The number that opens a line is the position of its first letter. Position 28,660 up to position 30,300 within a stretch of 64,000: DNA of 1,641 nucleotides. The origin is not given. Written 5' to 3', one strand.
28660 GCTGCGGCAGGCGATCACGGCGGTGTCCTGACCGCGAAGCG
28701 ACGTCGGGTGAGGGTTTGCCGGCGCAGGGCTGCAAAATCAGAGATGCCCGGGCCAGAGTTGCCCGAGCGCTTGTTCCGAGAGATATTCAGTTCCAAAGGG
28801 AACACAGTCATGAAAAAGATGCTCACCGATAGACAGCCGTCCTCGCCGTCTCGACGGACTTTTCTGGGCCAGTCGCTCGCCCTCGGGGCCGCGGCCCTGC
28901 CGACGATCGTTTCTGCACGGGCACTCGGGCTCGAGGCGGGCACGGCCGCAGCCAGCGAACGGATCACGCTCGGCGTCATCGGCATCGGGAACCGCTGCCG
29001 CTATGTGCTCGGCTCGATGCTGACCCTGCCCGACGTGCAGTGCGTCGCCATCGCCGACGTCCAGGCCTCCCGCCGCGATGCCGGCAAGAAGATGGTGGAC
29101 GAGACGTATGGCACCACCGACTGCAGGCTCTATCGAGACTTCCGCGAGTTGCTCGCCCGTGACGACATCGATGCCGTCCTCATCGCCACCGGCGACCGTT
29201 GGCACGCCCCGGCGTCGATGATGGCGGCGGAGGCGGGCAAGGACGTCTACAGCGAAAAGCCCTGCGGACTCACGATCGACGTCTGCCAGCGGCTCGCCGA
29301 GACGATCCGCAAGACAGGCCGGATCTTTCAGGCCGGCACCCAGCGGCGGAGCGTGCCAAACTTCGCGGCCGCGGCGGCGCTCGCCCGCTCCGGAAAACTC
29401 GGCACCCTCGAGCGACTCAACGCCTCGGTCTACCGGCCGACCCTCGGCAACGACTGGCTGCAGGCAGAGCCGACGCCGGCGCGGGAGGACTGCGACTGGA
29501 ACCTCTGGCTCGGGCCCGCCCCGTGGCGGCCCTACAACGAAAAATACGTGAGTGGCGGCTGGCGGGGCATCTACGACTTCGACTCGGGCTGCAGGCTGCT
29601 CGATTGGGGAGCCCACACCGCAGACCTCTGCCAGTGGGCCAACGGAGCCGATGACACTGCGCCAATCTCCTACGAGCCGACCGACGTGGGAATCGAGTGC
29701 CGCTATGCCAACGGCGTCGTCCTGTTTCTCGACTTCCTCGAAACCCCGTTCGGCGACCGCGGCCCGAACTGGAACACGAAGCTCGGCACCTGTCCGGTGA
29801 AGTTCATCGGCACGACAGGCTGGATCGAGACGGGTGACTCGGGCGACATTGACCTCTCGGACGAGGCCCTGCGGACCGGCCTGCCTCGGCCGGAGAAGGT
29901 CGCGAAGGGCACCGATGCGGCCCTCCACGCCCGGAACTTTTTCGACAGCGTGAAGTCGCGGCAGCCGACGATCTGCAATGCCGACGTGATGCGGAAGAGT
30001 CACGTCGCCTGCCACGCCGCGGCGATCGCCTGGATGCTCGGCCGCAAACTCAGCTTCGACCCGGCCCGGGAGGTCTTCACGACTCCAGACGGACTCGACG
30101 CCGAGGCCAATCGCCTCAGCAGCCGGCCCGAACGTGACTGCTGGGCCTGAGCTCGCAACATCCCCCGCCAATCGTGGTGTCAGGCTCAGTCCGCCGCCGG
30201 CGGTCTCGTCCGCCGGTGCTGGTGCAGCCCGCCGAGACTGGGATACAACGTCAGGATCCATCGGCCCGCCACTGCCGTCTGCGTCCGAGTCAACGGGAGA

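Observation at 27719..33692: Cluster of four exported proteins: TAT TIM-barrel + TAT Gfo/Idh/MocA oxidoreductase + 822-aa unknown + second TIM-barrel (candidate periplasmic oxidative sugar/glycoside-processing module)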

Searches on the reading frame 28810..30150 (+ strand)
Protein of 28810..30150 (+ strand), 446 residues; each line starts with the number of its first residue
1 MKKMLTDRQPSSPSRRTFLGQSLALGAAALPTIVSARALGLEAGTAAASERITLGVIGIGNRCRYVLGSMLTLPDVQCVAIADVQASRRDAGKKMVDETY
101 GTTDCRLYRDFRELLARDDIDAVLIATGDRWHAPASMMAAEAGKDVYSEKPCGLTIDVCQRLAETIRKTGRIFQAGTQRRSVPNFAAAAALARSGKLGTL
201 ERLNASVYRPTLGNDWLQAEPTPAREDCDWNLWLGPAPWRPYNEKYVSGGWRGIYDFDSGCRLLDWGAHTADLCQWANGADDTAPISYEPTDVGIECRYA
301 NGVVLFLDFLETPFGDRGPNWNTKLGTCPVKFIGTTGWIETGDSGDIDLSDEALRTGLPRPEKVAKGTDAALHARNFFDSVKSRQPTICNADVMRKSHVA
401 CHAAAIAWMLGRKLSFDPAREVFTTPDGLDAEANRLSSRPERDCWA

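Call 6: search_protein_families(library=pfam, proteins=[window:28810-30150:+], max_evalue=0.01)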
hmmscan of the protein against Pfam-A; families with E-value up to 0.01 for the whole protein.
window:28810-30150:+ (446 aa): 3 families
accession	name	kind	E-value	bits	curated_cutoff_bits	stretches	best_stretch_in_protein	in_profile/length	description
PF19051.5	GFO_IDH_MocA_C2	-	2.3e-21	76.9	23.3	2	217-289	43-112/254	Oxidoreductase family, C-terminal alpha/beta domain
PF01408.29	GFO_IDH_MocA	-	5.5e-16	59.8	24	1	53-176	2-119/120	Oxidoreductase family, NAD-binding Rossmann fold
PF22725.1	GFO_IDH_MocA_C3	-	0.0018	18.7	27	0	247-279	31-62/124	GFO/IDH/MocA C-terminal domain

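Call 7: search_protein_families(library=ncbifam, proteins=[window:28810-30150:+], max_evalue=0.01)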
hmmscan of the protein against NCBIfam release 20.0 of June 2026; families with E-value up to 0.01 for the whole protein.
window:28810-30150:+ (446 aa): 9 families
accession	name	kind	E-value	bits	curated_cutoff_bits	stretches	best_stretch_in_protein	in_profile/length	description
NF058561.1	BT_2158_fam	equivalog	9.7e-34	116.8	750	1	14-270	1-247/487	glycoside 3-dehydrogenase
TIGR04380.1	myo_inos_iolG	equivalog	1.1e-22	80.3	355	1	52-210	2-155/330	inositol 2-dehydrogenase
NF052679.1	InsChiInosDhIolG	equivalog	3.9e-13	49.1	540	1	52-184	3-132/343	bifunctional inositol 2-dehydrogenase/D-chiro-inositol 1-dehydrogenase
NF040723.1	UDP-GlcNAcDh_Arch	equivalog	7.3e-13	48.7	450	1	53-205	2-146/302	UDP-N-acetylglucosamine 3-dehydrogenase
NF008607.0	PRK11579.1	subfamily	1.4e-10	40.7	330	1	49-218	2-165/346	oxidoreductase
NF052479.1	LevoglcsnDh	equivalog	3.4e-10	39.2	650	1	107-204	61-158/386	levoglucosan dehydrogenase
NF041392.1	XylDh_Gfo6_Halo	equivalog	1.1e-08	34.3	350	1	49-199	14-162/350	D-xylose 1-dehydrogenase Gfo6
NF007574.0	PRK10206.1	equivalog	4e-06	26.1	352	1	103-209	49-157/345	oxidoreductase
NF058563.1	BT_2159_fam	equivalog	0.00026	20.1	650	1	52-215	1-158/350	disaccharide 3-dehydrogenase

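Call 9: search_solved_structures(query=window:28810-30150:+, max_evalue=0.001)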
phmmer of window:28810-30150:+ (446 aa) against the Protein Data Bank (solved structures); distinct sequences matched with E-value up to 0.001: 65 (the best 60 are shown).
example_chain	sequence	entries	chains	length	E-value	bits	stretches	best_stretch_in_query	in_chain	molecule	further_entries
8tdf_A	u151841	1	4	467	1.3e-16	63.6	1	44-269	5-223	Dehydrogenase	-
8tdh_A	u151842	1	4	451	1.1e-15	60.6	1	104-269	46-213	Predicted dehydrogenases and related proteins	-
3ec7_A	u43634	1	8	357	2e-12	49.8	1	53-200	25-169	Putative Dehydrogenase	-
7xr9_A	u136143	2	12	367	8.2e-12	47.8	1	51-199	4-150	DgpA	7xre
4n54_A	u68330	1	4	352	4.1e-11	45.5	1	49-211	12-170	Inositol dehydrogenase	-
4mkx_A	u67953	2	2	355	5.8e-11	45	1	50-210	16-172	Inositol dehydrogenase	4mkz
9m3d_B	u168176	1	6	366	6.9e-11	44.7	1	57-205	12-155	DgpA1 from W974-1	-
3cea_A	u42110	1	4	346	1e-10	44.1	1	107-203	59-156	Myo-inositol 2-dehydrogenase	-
7wzd_A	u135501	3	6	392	2.5e-10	42.9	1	48-209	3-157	4,5-dihydroxyphthalate dehydrogenase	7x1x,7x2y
5a02_A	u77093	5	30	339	4.8e-10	42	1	94-202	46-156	ALDOSE-ALDOSE OXIDOREDUCTASE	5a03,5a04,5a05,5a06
3e18_A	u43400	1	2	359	5.5e-10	41.8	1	54-208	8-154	oxidoreductase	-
4h3v_A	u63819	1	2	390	6.8e-10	41.4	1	74-216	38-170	Oxidoreductase domain protein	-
3ezy_A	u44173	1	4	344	9.4e-10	41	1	52-200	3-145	Dehydrogenase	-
3mz0_A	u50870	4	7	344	1.1e-09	40.8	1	53-216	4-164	Inositol 2-dehydrogenase/D-chiro-inositol 3-dehydrogenase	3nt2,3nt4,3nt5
6z3b_B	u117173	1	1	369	1.2e-09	40.6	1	103-222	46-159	Gfo/Idh/MocA family oxidoreductase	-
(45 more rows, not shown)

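Call 52: search_solved_structures(query=window:28810-30150:+, max_evalue=1e-14, show_alignments=2)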
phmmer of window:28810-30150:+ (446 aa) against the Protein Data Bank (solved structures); distinct sequences matched with E-value up to 1e-14: 2.
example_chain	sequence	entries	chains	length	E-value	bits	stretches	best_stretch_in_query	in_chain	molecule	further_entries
8tdf_A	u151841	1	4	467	1.3e-16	63.6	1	44-269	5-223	Dehydrogenase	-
8tdh_A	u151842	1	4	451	1.1e-15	60.6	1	104-269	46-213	Predicted dehydrogenases and related proteins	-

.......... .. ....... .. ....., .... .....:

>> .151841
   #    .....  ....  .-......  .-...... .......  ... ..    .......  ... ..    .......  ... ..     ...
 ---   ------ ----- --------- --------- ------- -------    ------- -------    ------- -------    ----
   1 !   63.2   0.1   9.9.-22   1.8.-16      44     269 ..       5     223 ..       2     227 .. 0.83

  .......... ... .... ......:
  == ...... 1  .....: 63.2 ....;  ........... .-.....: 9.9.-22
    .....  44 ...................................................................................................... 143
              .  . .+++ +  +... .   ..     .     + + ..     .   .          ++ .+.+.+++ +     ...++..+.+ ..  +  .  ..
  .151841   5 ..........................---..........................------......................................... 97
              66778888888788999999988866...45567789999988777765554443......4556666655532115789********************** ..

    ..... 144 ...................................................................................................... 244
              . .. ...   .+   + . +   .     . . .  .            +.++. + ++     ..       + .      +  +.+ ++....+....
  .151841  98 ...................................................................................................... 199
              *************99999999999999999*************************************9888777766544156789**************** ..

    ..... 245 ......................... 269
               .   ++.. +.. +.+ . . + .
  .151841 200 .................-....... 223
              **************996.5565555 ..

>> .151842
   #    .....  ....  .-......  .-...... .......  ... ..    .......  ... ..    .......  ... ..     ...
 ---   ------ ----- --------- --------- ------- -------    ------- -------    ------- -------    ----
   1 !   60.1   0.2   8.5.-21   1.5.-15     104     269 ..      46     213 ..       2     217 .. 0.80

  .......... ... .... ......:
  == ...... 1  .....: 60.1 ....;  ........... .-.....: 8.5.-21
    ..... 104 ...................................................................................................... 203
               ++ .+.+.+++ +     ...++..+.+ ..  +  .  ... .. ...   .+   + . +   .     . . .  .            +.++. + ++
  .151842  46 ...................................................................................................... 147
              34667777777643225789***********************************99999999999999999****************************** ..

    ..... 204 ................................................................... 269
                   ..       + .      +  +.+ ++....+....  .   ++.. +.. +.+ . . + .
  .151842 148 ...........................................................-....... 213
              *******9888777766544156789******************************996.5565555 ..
